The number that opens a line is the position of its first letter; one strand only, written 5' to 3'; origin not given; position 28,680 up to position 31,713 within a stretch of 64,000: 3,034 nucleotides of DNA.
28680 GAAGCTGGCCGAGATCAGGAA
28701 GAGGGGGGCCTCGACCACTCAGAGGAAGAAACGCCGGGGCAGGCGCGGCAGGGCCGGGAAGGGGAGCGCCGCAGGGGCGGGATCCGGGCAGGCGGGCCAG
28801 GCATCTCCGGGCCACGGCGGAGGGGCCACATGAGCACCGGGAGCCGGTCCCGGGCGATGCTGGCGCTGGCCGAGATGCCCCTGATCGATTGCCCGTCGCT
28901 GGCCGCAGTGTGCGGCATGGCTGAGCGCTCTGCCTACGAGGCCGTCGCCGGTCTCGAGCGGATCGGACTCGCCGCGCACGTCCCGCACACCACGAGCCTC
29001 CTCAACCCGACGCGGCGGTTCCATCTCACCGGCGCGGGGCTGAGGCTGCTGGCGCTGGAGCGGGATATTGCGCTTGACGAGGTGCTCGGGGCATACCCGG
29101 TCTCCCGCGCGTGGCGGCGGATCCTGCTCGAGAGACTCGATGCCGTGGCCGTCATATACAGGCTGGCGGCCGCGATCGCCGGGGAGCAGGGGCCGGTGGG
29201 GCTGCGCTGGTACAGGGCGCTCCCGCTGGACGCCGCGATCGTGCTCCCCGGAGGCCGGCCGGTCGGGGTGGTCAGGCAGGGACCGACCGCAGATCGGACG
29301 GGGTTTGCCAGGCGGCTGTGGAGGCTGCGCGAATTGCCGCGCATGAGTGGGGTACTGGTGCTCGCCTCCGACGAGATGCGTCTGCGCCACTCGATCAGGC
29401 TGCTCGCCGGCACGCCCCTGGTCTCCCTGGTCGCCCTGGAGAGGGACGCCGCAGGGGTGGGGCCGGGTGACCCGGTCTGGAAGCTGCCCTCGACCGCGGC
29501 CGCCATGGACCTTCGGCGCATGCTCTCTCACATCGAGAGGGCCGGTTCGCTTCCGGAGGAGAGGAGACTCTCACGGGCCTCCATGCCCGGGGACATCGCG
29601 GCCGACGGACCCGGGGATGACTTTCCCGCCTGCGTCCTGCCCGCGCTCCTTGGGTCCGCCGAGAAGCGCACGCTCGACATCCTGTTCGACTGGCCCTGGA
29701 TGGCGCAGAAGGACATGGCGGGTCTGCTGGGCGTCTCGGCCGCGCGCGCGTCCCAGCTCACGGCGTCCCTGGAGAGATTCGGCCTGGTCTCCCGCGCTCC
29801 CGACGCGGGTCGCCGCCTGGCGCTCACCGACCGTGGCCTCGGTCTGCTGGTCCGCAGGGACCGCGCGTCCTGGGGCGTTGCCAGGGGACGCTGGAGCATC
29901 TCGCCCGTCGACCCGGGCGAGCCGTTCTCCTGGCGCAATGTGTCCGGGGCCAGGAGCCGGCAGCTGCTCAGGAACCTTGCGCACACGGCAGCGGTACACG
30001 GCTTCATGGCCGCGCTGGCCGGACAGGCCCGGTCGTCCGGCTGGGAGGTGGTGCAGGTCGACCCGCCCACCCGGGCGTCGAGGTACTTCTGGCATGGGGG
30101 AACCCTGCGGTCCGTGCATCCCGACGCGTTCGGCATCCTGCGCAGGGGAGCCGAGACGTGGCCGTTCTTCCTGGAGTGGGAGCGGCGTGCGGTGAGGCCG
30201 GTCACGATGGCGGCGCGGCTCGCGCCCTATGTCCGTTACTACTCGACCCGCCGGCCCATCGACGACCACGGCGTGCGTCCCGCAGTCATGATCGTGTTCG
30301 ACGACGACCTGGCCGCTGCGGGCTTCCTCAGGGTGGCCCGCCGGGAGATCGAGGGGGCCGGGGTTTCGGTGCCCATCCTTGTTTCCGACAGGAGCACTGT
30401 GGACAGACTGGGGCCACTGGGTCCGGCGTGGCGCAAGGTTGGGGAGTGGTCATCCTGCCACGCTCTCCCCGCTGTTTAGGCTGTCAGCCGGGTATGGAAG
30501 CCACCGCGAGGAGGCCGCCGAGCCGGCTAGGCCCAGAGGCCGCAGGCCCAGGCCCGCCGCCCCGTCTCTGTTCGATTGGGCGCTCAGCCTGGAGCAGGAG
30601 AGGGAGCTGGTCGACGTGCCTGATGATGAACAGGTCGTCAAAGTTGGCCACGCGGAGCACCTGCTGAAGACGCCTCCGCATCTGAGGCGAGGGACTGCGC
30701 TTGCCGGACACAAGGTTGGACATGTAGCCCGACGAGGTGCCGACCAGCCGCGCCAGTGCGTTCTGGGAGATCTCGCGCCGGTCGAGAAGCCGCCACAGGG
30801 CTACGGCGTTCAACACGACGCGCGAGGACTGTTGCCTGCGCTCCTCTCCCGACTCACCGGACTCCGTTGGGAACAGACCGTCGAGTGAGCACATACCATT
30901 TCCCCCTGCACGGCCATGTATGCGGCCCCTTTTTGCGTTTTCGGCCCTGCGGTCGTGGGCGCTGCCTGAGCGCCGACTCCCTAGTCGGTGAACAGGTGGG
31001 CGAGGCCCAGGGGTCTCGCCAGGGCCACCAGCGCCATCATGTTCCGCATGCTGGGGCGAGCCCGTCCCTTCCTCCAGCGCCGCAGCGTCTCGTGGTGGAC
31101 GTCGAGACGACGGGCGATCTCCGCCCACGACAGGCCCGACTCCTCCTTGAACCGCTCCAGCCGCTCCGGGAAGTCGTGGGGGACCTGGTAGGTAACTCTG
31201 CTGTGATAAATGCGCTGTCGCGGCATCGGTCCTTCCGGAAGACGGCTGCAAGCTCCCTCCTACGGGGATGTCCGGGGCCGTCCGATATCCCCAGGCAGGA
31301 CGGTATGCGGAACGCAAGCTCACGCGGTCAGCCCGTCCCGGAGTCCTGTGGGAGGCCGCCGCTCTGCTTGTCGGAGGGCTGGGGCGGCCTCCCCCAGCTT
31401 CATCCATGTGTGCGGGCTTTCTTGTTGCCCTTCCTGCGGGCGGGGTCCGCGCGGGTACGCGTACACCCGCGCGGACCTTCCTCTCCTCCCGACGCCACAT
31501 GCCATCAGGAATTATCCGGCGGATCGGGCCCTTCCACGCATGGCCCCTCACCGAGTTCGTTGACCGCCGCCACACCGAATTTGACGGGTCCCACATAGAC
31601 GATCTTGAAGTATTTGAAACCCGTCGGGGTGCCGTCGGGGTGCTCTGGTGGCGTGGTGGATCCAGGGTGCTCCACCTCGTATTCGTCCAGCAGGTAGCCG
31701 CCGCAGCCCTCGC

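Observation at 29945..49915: Diverged ~520-bp direct repeats of the relaxase 3' end bracket the 19-kb giant-gene/regulator cargo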

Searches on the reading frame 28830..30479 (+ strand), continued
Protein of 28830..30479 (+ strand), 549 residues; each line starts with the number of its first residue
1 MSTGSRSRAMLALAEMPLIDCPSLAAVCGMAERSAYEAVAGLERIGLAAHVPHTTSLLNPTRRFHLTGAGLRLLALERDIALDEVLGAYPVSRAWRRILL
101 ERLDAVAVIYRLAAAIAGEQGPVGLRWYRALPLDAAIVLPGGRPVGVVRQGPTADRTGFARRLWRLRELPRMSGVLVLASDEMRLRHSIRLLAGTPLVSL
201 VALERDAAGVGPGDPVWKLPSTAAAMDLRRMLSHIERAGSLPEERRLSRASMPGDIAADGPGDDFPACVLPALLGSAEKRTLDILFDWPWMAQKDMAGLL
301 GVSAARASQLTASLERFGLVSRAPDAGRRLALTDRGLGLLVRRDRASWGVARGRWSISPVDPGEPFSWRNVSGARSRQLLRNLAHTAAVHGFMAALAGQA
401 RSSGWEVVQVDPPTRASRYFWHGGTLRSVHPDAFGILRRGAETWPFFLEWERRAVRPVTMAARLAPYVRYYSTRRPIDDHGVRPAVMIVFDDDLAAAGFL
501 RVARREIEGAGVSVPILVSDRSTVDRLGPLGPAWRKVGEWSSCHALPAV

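Call 29: find_related_loci(query=window:28830-30479:+, collection=genome_contigs, flank=10000)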
Query window:28830-30479:+ (549 aa) in genome_contigs; peptide patterns used: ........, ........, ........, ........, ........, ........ (x = any residue, [..] = any of these).
597 stretches matched a pattern (row limit reached: there are more); 157 encode a relative of the query (tblastn E <= 1e-3); the best 80 are kept; 80 distinct loci.
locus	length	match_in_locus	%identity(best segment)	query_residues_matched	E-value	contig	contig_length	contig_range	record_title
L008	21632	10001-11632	60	4-547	0e+0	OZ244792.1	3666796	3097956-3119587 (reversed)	MAG: Dehalococcoidia bacterium isolate ad4dcc4a-e611-4ae4-9ebb-ef3820abf337 genome assembly, chromosome: 1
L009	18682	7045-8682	61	3-547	0e+0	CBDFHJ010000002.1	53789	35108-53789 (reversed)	MAG: Dehalococcoidia bacterium isolate 26e14fec-4fdf-4894-a6de-8c85e4a33ace genome assembly, contig: contig_2, whole gen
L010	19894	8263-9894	59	4-547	0e+0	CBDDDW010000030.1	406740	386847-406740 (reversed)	MAG: Dehalococcoidia bacterium isolate 9f6fb6b0-17a9-46aa-8c0f-e8d1727f8334 genome assembly, contig: contig_30, whole ge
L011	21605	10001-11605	59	12-546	0e+0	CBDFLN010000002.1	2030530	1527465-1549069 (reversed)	MAG: Dehalococcoidia bacterium isolate 003fc3b9-e64e-4308-b6bf-e309b32d3edc genome assembly, contig: contig_2, whole gen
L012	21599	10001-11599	60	3-535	0e+0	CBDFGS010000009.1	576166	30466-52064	MAG: Dehalococcoidia bacterium isolate 59cce99e-a588-4de2-b07e-a8077d89f863 genome assembly, contig: contig_9, whole gen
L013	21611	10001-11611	61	13-548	0e+0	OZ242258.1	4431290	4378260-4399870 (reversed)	MAG: Dehalococcoidia bacterium isolate ebb30a51-fd80-4f91-a9df-d4bc6488b8f2 genome assembly, chromosome: 1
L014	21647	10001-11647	58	1-547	0e+0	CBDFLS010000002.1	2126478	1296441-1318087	MAG: Dehalococcoidia bacterium isolate df57f459-227b-4f39-ad12-54dc11208998 genome assembly, contig: contig_2, whole gen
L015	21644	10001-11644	60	1-547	0e+0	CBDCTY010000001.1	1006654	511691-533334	MAG: Dehalococcoidia bacterium isolate 8d763e54-a689-437c-9121-06e6f54ce659 genome assembly, contig: contig_1, whole gen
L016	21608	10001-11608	61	13-546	0e+0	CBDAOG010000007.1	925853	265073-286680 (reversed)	MAG: Dehalococcoidia bacterium isolate 0aa05121-dee9-464a-b52f-06bcf9350706 genome assembly, contig: contig_7, whole gen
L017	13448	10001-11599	59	13-546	0e+0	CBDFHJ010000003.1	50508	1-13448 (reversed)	MAG: Dehalococcoidia bacterium isolate 26e14fec-4fdf-4894-a6de-8c85e4a33ace genome assembly, contig: contig_3, whole gen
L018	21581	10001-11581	60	13-534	0e+0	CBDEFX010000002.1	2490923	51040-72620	MAG: Dehalococcoidia bacterium isolate bd3fcf20-00e0-4c08-a004-f645cab7dc39 genome assembly, contig: contig_2, whole gen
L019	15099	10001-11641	56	1-547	0e+0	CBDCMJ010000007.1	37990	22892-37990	MAG: Dehalococcoidia bacterium isolate ff215481-6181-4eb5-bab1-de6adcd508a5 genome assembly, contig: contig_7, whole gen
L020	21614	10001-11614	57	10-547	0e+0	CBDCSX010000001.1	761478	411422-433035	MAG: Dehalococcoidia bacterium isolate d16e51a1-bce5-44a0-b433-43a10ca61d1e genome assembly, contig: contig_1, whole gen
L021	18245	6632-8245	57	10-547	0e+0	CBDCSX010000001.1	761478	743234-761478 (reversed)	MAG: Dehalococcoidia bacterium isolate d16e51a1-bce5-44a0-b433-43a10ca61d1e genome assembly, contig: contig_1, whole gen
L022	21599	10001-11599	59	3-534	0e+0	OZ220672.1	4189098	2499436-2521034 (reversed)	MAG: Dehalococcoidia bacterium isolate 155f1a69-6e9e-45b9-9f90-cb8b40f06a4f genome assembly, chromosome: 1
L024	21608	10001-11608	58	12-547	0e+0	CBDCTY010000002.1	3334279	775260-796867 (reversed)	MAG: Dehalococcoidia bacterium isolate 8d763e54-a689-437c-9121-06e6f54ce659 genome assembly, contig: contig_2, whole gen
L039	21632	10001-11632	55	4-547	0e+0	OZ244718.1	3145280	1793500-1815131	MAG: Dehalococcoidia bacterium isolate 64a180b2-7017-4824-b5be-e5f766f304e8 genome assembly, chromosome: 1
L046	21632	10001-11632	55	4-547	0e+0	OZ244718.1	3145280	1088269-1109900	MAG: Dehalococcoidia bacterium isolate 64a180b2-7017-4824-b5be-e5f766f304e8 genome assembly, chromosome: 1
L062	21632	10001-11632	55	4-547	0e+0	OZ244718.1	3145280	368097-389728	MAG: Dehalococcoidia bacterium isolate 64a180b2-7017-4824-b5be-e5f766f304e8 genome assembly, chromosome: 1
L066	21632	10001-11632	57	4-547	0e+0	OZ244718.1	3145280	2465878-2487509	MAG: Dehalococcoidia bacterium isolate 64a180b2-7017-4824-b5be-e5f766f304e8 genome assembly, chromosome: 1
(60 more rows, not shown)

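Call 38: find_related_loci(query=window:28830-30479:+, collection=metagenome_contigs, flank=10000)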
Query window:28830-30479:+ (549 aa) in metagenome_contigs; peptide patterns used: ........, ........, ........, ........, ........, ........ (x = any residue, [..] = any of these).
600 stretches matched a pattern (row limit reached: there are more); 4 encode a relative of the query (tblastn E <= 1e-3); 4 distinct loci.
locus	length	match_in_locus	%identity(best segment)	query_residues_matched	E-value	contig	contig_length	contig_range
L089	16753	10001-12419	55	4-534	4e-161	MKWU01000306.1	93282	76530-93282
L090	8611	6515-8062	56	13-533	1e-156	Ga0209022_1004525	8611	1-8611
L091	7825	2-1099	58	170-535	1e-125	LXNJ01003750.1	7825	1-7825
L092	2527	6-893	59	239-538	9e-107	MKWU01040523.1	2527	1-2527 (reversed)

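Call 51: search_protein_families(library=ncbifam, proteins=[window:28830-30479:+], max_evalue=0.01)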
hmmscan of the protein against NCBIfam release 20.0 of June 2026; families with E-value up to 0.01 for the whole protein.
window:28830-30479:+ (549 aa): 0 families

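Call 54: find_encoding_contigs(protein=P0009, flank=10000, max_places=2)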
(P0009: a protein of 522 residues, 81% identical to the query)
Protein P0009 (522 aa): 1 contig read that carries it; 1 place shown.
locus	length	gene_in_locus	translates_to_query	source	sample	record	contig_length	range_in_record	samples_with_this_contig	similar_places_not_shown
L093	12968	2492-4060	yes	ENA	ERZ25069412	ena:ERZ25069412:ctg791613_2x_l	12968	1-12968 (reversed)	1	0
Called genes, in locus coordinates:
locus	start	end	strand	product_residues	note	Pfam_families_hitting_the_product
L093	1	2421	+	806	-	?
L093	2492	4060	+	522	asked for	-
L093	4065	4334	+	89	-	-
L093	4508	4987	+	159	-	PF01936:NYN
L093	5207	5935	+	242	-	-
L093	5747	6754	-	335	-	PF07934:OGG_N, PF00730:HhH-GPD (weak)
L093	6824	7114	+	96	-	-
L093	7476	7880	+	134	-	-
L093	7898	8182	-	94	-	-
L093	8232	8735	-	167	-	-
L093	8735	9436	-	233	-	PF14072:DndB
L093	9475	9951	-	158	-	PF14072:DndB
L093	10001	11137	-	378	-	PF14072:DndB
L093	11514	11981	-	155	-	PF06114:Peptidase_M78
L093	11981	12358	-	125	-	PF13560:HTH_31, PF01381:HTH_3, PF12844:HTH_19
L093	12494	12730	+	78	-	PF13560:HTH_31 (weak), PF01381:HTH_3 (weak)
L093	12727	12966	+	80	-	?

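Call 55: find_encoding_contigs(protein=P0013, flank=10000, max_places=2)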
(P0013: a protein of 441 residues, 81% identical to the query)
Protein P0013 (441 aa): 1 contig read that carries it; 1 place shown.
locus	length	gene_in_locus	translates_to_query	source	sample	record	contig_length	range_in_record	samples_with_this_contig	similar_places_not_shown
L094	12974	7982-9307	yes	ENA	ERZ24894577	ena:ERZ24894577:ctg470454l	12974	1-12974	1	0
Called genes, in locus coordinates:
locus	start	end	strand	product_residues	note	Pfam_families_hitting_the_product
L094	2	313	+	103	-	?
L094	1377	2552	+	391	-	-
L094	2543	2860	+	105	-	PF18895:T4SS_pilin (weak)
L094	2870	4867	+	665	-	PF11130:TraC_F_IV (weak), PF01935:DUF87 (weak)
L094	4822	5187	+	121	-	-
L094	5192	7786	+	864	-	PF10412:TrwB_AAD_bind (faint)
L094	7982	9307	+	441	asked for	PF13814:Replic_Relax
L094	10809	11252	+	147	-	PF13274:SocA_Panacea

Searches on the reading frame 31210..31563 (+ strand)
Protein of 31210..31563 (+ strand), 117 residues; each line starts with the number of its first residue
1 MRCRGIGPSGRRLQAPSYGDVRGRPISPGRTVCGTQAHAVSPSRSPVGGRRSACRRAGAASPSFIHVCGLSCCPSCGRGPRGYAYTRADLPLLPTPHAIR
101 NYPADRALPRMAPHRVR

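Call 37: search_protein_families(library=pfam, proteins=[window:31210-31563:+], max_evalue=0.01)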
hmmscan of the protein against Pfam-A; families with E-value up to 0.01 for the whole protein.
window:31210-31563:+ (117 aa): 0 families
